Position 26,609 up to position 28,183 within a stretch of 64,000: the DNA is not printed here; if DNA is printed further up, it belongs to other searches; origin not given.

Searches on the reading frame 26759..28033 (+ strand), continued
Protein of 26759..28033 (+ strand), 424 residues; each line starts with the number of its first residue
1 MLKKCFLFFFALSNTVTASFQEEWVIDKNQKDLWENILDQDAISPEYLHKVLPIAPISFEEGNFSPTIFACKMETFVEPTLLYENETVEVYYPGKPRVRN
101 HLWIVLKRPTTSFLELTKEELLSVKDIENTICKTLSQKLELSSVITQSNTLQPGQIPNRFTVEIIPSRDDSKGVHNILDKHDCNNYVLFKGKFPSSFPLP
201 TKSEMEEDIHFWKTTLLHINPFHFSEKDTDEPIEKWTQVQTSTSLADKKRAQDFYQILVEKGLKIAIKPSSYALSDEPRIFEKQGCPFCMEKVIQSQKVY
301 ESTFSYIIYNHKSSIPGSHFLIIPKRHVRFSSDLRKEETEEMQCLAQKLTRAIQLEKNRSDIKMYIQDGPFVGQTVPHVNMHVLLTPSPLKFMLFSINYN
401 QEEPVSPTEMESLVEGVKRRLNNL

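Call 48: fold_search(model_id=the predicted structure, library=pdb)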
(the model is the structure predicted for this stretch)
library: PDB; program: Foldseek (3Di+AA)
matches with E <= 10: 431; with E <= 0.001: 49
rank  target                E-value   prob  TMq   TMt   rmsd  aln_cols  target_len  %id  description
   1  1zwj_B                1.1e-06  1.00  0.43  0.60  10.1       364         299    9  X-ray structure of galt-like protein from arabidopsis thaliana AT5G18200 (released 2005-06-14)
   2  1zwj_A                1.7e-06  1.00  0.43  0.60  10.1       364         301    9  X-ray structure of galt-like protein from arabidopsis thaliana AT5G18200 (released 2005-06-14)
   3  5in3_B                2.4e-06  1.00  0.35  0.43  15.6       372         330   11  Crystal structure of glucose-1-phosphate bound nucleotidylated human galactose-1-phosphate uridylyltransferase (released 2016-03-30)
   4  2h39_B                3.0e-06  1.00  0.43  0.56  10.2       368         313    9  Crystal Structure of an ADP-Glucose Phosphorylase from Arabidopsis thaliana with bound ADP-Glucose (released 2006-06-13)
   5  6k5z_B                3.1e-06  1.00  0.39  0.51  16.9       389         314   11  Structure of uridylyltransferase (released 2019-12-18)
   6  2h39_A                3.3e-06  1.00  0.42  0.57   9.4       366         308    9  Crystal Structure of an ADP-Glucose Phosphorylase from Arabidopsis thaliana with bound ADP-Glucose (released 2006-06-13)
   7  6gqd                  3.9e-06  1.00  0.35  0.42  15.4       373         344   10  Structure of human galactose-1-phosphate uridylyltransferase (GALT), with crystallization epitope mutations A21Y:A22T:T2 (released 2018-07-18)
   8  6k9z_B                4.5e-06  1.00  0.39  0.52  16.4       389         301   10  STRUCTURE OF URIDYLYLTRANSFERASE MUTANT (released 2019-12-18)
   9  1z84_B                5.6e-06  1.00  0.41  0.56   9.6       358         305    9  X-ray structure of galt-like protein from arabidopsis thaliana at5g18200 (released 2005-04-19)
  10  5in3_A                5.9e-06  1.00  0.35  0.44  17.1       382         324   10  Crystal structure of glucose-1-phosphate bound nucleotidylated human galactose-1-phosphate uridylyltransferase (released 2016-03-30)
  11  1hxq_A                6.5e-06  1.00  0.34  0.41  14.3       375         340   11  THE STRUCTURE OF NUCLEOTIDYLATED GALACTOSE-1-PHOSPHATE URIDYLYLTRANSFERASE FROM ESCHERICHIA COLI AT 1.86 ANGSTROMS RES (released 1997-10-22)
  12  1z84_A                6.9e-06  1.00  0.43  0.56  10.1       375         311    9  X-ray structure of galt-like protein from arabidopsis thaliana at5g18200 (released 2005-04-19)
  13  1hxq_B                1.2e-05  1.00  0.32  0.40  17.9       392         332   10  THE STRUCTURE OF NUCLEOTIDYLATED GALACTOSE-1-PHOSPHATE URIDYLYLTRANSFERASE FROM ESCHERICHIA COLI AT 1.86 ANGSTROMS RES (released 1997-10-22)
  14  1hxp_A                1.3e-05  1.00  0.32  0.38  16.9       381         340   12  NUCLEOTIDE TRANSFERASE (released 1996-11-08)
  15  6k9z_A                1.7e-05  1.00  0.37  0.49  17.1       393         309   10  STRUCTURE OF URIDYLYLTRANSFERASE MUTANT (released 2019-12-18)
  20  2fhi                  3.3e-05  1.00  0.24  0.78   3.3       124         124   27  SUBSTRATE ANALOG (IB2) COMPLEX WITH THE HIS 96 ASN SUBSTITUTION OF THE FRAGILE HISTIDINE TRIAD PROTEIN, FHIT (released 1998-06-17)
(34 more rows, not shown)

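Call 50: list_cluster_members(proteins=[P0146, P0220, P0226, P0122, P0002, P0130, P0131, P0129, P0004, P0052])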
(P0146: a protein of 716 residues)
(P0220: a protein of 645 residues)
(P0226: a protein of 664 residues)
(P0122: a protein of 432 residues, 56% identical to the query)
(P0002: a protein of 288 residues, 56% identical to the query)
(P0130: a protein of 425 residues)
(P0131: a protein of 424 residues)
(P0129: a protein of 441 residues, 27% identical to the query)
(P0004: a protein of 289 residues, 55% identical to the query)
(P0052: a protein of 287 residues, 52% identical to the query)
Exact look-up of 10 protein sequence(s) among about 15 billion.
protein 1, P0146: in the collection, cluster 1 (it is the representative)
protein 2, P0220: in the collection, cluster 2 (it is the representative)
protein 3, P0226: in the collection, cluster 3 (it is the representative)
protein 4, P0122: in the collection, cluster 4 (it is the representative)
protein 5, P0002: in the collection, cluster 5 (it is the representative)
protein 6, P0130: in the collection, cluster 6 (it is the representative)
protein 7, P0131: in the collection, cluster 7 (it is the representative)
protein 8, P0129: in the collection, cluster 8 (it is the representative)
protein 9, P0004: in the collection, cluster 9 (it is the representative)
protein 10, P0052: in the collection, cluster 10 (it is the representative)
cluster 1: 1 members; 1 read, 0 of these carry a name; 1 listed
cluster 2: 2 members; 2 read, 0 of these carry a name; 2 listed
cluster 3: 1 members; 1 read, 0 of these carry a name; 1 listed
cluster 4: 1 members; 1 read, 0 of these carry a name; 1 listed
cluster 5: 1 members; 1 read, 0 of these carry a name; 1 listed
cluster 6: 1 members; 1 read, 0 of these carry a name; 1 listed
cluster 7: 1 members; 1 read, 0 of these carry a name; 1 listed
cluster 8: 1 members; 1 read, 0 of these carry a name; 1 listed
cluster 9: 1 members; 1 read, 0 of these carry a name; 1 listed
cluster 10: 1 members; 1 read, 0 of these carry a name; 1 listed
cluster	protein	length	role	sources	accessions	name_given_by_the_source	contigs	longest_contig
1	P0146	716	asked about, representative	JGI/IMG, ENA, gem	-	-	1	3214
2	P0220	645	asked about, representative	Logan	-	-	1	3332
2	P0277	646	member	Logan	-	-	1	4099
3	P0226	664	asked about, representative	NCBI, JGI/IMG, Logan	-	-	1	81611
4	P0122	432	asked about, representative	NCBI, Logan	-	-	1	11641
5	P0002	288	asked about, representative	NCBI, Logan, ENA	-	-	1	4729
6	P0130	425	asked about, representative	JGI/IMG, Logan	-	-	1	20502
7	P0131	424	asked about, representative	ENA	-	-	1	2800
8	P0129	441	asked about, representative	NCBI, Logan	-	-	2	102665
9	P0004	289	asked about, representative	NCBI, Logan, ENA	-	-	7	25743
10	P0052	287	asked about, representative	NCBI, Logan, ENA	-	-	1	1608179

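Call 55: find_related_loci(query=A4, collection=metagenome_contigs, flank=6000)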
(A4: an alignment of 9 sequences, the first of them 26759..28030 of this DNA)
Query A4 (424 aa) in metagenome_contigs; peptide patterns used: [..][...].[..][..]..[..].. (x = any residue, [..] = any of these).
141 stretches matched a pattern; 5 encode a relative of the query (tblastn E <= 1e-3); 5 distinct loci.
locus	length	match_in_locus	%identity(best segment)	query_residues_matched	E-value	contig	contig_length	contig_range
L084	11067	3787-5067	56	1-424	2e-162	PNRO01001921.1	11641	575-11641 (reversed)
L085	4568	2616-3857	42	9-417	2e-103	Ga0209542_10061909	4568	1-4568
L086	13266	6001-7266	40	5-418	4e-94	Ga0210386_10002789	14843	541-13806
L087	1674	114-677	35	236-424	1e-32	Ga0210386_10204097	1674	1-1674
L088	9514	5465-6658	27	1-421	3e-26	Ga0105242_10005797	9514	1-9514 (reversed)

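Call 73: find_encoding_contigs(protein=P0226, flank=6000, max_places=1)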
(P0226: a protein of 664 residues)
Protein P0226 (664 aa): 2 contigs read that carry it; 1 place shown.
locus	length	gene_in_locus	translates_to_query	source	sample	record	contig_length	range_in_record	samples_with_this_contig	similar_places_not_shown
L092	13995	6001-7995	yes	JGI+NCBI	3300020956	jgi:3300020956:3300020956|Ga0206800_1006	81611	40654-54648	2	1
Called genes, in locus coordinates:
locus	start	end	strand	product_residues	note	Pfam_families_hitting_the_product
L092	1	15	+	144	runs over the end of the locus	PF02082:Rrf2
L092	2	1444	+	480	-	PF19295:SufBD_N, PF01458:SUFBD_core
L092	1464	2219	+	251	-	PF00005:ABC_tran, PF02463:SMC_N (faint), PF13304:AAA_21 (faint)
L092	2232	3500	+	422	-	PF19295:SufBD_N (weak), PF01458:SUFBD_core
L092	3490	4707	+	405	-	PF00155:Aminotran_1_2, PF00266:Aminotran_5, PF01053:Cys_Met_Meta_PP (weak), PF01041:DegT_DnrJ_EryC1 (weak), PF01212:Beta_elim_lyase (weak)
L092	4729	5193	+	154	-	PF01592:NifU_N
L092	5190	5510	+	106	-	PF01883:FeS_assembly_P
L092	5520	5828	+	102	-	PF00355:Rieske, PF13806:Rieske_2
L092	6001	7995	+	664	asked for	PF00702:Hydrolase (faint), PF01230:HIT, PF11969:DcpS_C (weak)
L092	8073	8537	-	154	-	-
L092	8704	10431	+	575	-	PF00587:tRNA-synt_2b, PF04073:tRNA_edit, PF03129:HGTP_anticodon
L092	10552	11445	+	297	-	PF01636:APH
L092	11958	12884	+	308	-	PF00892:EamA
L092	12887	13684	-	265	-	PF02673:BacA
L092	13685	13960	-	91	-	PF00708:Acylphosphatase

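Call 78: search_solved_structures(query=A3, max_evalue=0.001, show_alignments=1)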
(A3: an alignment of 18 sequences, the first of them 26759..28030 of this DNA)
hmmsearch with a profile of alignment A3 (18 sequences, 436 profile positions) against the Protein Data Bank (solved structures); distinct sequences matched with E-value up to 0.001: 38.
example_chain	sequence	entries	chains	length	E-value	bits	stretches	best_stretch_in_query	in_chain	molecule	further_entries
1ems_A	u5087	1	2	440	4e-17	65.6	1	305-419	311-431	NIT-FRAGILE HISTIDINE TRIAD FUSION PROTEIN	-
3imi_A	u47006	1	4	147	2.1e-13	53.3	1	288-391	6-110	HIT family protein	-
9uch_A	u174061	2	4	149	4.1e-13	52.3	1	309-391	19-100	Bis(5'-adenosyl)-triphosphatase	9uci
1fhi_A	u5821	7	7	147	7e-13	51.6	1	309-391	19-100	FRAGILE HISTIDINE TRIAD PROTEIN | FRAGILE HISTIDINE PROTEIN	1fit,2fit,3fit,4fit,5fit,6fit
3l7x_A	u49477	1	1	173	1.3e-12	50.7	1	290-391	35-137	Putative Hit-like protein involved in cell-cycle regulation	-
7p8p_A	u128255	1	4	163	2.3e-12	49.9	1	309-391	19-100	Bis(5'-adenosyl)-triphosphatase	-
1y23_A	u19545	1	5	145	2.3e-12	49.9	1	291-391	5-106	Histidine triad protein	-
2fhi_A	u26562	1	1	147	2.6e-12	49.7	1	309-391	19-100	FRAGILE HISTIDINE TRIAD PROTEIN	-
5cs2_A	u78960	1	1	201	4.2e-10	42.4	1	309-391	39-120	Histidine triad protein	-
3ksv_A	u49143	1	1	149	5.9e-10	41.9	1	290-392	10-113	Uncharacterized protein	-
3lb5_A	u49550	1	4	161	8e-10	41.5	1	76-177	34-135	Hit-like protein involved in cell-cycle regulation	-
5uvm_A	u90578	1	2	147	7.3e-09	38.3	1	283-391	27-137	Histidine triad (HIT) protein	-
3oj7_A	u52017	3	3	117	9.6e-08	34.6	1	291-391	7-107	Putative histidine triad family protein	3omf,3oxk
6iq1_A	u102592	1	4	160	1e-07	34.6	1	289-391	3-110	Adenosine 5'-monophosphoramidase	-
4egu_A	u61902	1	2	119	1e-06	31.3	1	291-392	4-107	histidine triad (HIT) protein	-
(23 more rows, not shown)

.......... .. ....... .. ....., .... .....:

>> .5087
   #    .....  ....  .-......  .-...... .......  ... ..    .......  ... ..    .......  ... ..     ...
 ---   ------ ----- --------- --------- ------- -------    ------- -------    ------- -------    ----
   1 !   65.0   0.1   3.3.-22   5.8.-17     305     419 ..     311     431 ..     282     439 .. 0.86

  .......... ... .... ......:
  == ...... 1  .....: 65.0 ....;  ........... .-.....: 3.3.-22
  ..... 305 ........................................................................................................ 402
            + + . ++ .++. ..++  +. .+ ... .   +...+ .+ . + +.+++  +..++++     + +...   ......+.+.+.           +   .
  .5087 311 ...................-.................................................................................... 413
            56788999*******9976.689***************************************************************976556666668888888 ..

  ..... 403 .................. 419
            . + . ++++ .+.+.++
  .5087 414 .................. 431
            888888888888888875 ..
